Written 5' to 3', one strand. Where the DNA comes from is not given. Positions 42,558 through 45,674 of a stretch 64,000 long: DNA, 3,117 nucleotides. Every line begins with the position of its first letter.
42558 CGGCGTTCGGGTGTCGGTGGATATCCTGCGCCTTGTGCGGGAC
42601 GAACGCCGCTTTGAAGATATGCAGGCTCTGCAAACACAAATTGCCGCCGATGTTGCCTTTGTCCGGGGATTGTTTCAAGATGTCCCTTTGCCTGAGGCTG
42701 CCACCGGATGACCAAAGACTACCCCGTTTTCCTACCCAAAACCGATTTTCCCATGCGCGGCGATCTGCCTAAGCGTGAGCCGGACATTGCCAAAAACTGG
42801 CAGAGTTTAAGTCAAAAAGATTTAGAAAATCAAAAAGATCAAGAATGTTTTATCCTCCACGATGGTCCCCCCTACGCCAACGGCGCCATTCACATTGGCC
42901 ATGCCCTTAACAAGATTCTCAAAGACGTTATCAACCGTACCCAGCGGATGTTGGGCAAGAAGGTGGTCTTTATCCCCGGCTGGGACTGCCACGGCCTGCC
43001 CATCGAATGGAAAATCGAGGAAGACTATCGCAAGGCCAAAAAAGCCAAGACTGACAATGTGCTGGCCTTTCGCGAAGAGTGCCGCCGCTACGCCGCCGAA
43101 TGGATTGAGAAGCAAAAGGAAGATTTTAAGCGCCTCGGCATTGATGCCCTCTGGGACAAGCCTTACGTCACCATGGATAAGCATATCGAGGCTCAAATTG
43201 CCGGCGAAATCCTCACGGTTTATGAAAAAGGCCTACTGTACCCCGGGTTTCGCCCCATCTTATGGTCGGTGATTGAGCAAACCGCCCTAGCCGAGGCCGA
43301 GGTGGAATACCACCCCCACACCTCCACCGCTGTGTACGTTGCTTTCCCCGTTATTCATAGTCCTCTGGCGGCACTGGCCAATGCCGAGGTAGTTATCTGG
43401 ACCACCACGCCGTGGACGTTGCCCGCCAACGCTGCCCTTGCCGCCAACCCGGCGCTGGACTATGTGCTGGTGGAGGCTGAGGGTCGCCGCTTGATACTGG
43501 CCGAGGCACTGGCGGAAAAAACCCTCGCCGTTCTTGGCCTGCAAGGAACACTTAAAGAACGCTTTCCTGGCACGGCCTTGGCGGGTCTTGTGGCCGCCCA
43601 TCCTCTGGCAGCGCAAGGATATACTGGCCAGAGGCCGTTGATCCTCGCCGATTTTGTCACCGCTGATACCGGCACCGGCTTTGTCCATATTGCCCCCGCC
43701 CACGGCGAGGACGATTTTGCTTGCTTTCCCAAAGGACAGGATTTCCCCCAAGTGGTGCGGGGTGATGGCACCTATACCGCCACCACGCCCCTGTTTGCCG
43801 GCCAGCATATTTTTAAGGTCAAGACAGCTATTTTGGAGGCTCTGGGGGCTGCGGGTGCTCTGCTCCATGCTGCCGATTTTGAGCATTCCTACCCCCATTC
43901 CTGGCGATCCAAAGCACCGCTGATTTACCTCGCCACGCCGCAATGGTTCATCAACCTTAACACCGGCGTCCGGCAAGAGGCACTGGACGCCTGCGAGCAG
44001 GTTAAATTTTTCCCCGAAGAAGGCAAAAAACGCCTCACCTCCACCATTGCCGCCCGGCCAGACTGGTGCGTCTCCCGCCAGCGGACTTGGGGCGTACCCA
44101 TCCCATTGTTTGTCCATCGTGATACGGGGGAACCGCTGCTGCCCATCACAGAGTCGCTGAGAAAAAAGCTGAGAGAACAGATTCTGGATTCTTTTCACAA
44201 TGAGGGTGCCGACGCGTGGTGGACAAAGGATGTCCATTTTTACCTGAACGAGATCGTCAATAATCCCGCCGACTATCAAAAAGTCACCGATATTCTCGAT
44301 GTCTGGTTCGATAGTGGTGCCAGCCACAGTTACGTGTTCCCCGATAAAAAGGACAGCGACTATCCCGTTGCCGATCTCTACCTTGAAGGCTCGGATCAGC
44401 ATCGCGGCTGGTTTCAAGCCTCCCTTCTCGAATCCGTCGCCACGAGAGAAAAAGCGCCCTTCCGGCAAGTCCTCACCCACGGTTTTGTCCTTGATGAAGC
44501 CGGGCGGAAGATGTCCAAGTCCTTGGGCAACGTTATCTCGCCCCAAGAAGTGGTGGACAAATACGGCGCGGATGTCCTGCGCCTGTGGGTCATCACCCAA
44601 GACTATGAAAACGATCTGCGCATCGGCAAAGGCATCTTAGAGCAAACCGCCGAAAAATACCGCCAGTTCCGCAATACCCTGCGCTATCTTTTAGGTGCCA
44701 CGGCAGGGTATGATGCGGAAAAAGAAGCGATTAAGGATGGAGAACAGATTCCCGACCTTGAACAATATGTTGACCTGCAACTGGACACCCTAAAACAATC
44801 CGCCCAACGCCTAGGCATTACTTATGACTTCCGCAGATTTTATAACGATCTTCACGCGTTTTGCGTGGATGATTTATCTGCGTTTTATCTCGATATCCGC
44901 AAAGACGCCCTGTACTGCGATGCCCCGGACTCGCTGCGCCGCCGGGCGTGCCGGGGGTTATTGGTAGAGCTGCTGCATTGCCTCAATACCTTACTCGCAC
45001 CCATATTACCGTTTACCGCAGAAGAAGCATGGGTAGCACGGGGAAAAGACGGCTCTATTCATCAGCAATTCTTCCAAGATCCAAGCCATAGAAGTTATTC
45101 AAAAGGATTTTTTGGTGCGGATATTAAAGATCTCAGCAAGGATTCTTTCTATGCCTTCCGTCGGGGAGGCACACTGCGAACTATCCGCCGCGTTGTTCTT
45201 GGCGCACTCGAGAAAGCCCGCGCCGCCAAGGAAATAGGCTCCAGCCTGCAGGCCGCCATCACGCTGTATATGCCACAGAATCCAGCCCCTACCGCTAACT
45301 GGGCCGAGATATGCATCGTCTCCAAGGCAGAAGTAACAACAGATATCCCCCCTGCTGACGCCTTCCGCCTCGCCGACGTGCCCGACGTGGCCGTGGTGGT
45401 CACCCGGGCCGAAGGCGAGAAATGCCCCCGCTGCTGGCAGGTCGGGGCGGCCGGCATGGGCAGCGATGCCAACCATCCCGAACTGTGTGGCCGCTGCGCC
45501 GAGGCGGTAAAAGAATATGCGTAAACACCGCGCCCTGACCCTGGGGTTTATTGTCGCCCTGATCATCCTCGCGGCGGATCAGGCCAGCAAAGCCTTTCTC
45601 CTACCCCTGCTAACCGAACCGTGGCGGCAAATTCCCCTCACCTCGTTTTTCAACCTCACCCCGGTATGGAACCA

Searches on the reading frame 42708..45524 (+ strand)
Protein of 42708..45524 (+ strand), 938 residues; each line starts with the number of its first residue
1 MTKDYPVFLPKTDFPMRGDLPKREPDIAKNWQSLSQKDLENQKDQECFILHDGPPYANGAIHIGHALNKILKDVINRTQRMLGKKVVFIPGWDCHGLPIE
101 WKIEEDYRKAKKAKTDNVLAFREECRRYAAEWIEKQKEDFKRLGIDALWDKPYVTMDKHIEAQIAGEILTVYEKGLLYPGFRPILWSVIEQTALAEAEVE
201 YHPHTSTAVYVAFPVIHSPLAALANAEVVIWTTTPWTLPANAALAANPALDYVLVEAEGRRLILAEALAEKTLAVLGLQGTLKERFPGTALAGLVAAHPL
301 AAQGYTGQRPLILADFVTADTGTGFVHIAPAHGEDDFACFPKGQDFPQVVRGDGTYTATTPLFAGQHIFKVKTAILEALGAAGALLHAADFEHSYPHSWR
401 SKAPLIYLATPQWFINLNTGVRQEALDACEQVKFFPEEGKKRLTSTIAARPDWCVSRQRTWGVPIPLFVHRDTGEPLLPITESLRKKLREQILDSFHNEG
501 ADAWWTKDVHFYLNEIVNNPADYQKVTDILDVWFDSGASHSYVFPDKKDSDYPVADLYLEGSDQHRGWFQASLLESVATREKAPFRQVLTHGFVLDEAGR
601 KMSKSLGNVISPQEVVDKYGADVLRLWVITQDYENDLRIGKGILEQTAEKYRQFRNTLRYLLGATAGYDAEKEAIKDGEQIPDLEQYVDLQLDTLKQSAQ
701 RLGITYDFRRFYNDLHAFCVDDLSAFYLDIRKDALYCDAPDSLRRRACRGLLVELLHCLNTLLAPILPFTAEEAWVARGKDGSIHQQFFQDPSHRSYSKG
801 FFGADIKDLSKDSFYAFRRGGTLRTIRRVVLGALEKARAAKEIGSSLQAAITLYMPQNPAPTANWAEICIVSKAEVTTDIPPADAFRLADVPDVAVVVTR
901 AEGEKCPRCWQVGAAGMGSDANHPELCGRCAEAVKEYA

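Call 43: search_protein_families(library=pfam, proteins=[window:42708-45524:+], max_evalue=0.001)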
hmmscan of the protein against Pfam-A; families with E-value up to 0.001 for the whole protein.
window:42708-45524:+ (938 aa): 6 families
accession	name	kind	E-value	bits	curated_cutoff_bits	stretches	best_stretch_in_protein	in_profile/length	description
PF00133.28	tRNA-synt_1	-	1.2e-128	429.8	22.7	1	35-639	12-413/414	tRNA synthetases class I (I, L, M and V)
PF09334.17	tRNA-synt_1g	-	4.4e-24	85.4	20.1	2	55-200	8-136/391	tRNA synthetases class I (M)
PF08264.19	Anticodon_1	-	3.4e-20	72.9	25.1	1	692-851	8-146/148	Anticodon-binding domain of tRNA ligase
PF01406.26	tRNA-synt_1e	-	4.1e-12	46.5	27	1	575-647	228-299/301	tRNA synthetases class I (C) catalytic domain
PF01921.24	tRNA-synt_1f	-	4.7e-08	32.8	27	1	590-659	271-340/360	tRNA synthetases class I (K)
PF06827.20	zf-FPG_IleRS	-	2.9e-05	24.2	21.3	1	903-932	1-29/30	Zinc finger found in FPG and IleRS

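Call 69: find_related_loci(query=window:42708-45524:+, collection=genome_contigs, flank=1000)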
Query window:42708-45524:+ (938 aa) in genome_contigs; peptide patterns used: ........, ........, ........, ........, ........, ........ (x = any residue, [..] = any of these).
149 stretches matched a pattern; 106 encode a relative of the query (tblastn E <= 1e-3); the best 80 are kept; 80 distinct loci.
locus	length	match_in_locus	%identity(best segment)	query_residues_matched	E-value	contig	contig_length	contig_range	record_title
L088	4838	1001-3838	81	1-933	0e+0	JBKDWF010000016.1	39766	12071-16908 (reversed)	MAG: Holosporales bacterium isolate samp_4367_VAMB_360 samp_4367_1258388, whole genome shotgun sequence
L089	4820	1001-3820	50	1-938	0e+0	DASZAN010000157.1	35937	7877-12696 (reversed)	MAG TPA_asm: Stellaceae bacterium isolate SMAG_U6389 k141_25923, whole genome shotgun sequence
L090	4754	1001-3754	51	3-935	0e+0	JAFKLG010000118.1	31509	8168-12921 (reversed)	MAG: Rhodospirillales bacterium isolate SCN18_26_2_15_R2_B_70_15 SCN18_26_2_15_R2_B_scaffold_828, whole genome shotgun s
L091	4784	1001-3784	49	1-934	0e+0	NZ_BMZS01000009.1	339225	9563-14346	Thalassobaculum fulvum strain KCTC 42651 sequence09, whole genome shotgun sequence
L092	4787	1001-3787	51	2-935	0e+0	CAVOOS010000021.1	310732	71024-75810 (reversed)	MAG: uncultured Solirubrobacterales bacterium isolate MFD00082.bin.2.88 genome assembly, contig: contig_2099, whole geno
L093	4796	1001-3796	50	7-934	0e+0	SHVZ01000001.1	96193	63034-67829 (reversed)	MAG: Alphaproteobacteria bacterium isolate Baikal-deep-G52 BACOMB-C593, whole genome shotgun sequence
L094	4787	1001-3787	50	1-935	0e+0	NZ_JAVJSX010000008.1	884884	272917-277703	MAG: Thalassobaculum sp. isolate G1-WW12-27 k141_99179, whole genome shotgun sequence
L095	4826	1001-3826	48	7-934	0e+0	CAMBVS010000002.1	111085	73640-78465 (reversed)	MAG: Rhizobium sp. Q54 isolate TH-08apr19-116 genome assembly, contig: TH-08apr19-C221, whole genome shotgun sequence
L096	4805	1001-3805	50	1-932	0e+0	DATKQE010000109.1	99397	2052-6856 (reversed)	MAG TPA_asm: Stellaceae bacterium isolate SMAG_U13994 k141_1674468, whole genome shotgun sequence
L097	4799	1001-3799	49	1-935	0e+0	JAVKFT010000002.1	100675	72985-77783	MAG: Thalassobaculaceae bacterium isolate F1-TOW-08 k141_19466, whole genome shotgun sequence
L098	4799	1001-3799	49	1-935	0e+0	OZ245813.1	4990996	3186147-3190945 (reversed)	MAG: Candidatus Endolissoclinum sp. isolate 5219e499-2317-44af-81b6-4ab5b54e47ab genome assembly, chromosome: 1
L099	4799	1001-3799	48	1-935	0e+0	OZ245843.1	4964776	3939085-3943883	MAG: Thalassobaculaceae bacterium isolate e545f006-075f-47ef-8315-a68c875f4ccb genome assembly, chromosome: 1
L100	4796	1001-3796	49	1-934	0e+0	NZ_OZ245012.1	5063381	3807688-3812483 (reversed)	MAG: Thalassobaculum sp. isolate faa8e8ba-76a1-413a-bf4c-fe0cfe5a1ac7 chromosome 1, complete sequence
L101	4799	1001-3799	49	1-935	0e+0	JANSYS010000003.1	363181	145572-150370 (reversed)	MAG: Alphaproteobacteria bacterium isolate bin.58 k141_46841_length_363181_cov_40.1902, whole genome shotgun sequence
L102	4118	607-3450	49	1-935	0e+0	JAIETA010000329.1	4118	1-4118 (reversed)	MAG: Reyranella sp. isolate co.spades.METABAT.2.5kb_153 c_000000388353, whole genome shotgun sequence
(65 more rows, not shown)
